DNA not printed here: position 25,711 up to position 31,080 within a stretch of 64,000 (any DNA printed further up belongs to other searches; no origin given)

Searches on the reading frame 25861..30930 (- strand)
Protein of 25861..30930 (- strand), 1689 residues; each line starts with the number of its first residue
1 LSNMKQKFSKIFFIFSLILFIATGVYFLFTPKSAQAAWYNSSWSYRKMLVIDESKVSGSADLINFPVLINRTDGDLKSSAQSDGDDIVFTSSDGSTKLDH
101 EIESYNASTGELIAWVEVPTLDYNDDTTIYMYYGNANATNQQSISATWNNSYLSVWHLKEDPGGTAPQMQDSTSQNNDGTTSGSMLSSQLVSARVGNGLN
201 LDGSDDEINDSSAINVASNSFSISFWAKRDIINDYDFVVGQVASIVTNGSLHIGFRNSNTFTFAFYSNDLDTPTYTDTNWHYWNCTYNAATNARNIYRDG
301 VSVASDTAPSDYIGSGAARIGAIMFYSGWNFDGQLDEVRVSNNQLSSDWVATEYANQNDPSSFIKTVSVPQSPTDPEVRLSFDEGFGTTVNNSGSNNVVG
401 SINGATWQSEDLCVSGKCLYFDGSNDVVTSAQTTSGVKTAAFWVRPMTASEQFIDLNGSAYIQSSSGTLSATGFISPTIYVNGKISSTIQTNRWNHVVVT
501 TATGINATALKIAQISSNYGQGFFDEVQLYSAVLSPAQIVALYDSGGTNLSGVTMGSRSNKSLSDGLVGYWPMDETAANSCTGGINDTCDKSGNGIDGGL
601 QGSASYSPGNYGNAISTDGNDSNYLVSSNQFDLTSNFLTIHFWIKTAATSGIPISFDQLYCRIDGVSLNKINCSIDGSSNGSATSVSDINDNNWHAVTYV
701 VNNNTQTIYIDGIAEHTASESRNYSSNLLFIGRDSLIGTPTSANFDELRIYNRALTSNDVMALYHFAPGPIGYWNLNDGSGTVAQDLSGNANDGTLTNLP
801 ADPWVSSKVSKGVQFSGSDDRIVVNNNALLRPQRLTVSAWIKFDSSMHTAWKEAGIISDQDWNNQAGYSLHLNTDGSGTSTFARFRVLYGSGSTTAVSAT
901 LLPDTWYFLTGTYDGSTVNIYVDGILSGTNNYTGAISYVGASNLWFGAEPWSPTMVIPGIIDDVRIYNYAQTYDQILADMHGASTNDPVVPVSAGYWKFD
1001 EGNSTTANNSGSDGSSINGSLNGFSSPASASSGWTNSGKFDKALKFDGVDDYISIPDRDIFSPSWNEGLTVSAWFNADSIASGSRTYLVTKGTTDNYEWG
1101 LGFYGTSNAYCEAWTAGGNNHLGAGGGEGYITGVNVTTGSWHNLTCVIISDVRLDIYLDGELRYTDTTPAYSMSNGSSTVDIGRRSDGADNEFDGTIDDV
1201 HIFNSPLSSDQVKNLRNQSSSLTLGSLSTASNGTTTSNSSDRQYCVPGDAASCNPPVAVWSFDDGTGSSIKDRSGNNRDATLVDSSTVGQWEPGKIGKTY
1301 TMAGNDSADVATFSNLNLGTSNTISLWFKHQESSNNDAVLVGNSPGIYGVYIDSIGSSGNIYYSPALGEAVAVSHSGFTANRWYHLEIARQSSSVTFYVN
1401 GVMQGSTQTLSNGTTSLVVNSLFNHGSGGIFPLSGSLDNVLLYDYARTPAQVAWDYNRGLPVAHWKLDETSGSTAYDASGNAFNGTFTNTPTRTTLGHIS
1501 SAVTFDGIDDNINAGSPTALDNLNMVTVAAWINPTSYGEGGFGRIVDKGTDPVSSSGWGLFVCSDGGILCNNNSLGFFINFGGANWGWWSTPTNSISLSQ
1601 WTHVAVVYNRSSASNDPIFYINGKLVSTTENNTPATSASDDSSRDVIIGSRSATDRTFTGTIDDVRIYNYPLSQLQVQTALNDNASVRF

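Call 11: search_protein_families(library=pfam, proteins=[window:25861-30930:-], max_evalue=0.01)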
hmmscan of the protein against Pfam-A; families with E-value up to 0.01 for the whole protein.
window:25861-30930:- (1689 aa): 7 families
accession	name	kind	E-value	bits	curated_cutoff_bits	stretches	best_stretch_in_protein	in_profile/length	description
PF13385.13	Laminin_G_3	-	1.1e-122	405.9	27.6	6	817-976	2-150/151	Concanavalin A-like lectin/glucanases superfamily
PF02210.31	Laminin_G_2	-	1.8e-15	57.9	22.9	1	670-732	29-97/126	Laminin G domain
PF10102.14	DUF2341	-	6.6e-13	49.4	23.4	1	83-147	1-64/84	Domain of unknown function (DUF2341)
PF22925.3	TS_C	-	2.2e-09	37.6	27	0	1597-1674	128-201/202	Trans-sialidase, C-terminal domain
PF07953.20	Toxin_R_bind_N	-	2e-08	34.6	23.8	0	785-934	5-155/191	Clostridium neurotoxin, N-terminal receptor binding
PF00054.30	Laminin_G_1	-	1.2e-07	32.4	24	0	678-723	39-85/131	Laminin G domain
PF06439.18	3keto-disac_hyd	-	6.8e-05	23.4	26.8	0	1356-1415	101-159/187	3-keto-disaccharide hydrolase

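Call 69: find_encoding_contigs(protein=window:25861-30921:-, flank=10000, max_places=6)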
Protein window:25861-30921:- (1686 aa): 1 contig read that carries it; 1 place shown.
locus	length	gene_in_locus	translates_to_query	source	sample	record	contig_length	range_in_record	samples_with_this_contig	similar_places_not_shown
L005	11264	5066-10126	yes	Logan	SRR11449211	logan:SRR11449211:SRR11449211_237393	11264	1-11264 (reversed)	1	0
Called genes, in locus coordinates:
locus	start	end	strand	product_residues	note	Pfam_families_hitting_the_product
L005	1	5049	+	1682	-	?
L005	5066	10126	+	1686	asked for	PF10102:DUF2341, PF07953:Toxin_R_bind_N (faint), PF13385:Laminin_G_3, PF02210:Laminin_G_2 (faint), PF00054:Laminin_G_1 (faint), PF13385:Laminin_G_3, PF22925:TS_C (faint), PF13385:Laminin_G_3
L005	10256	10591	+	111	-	-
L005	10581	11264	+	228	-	?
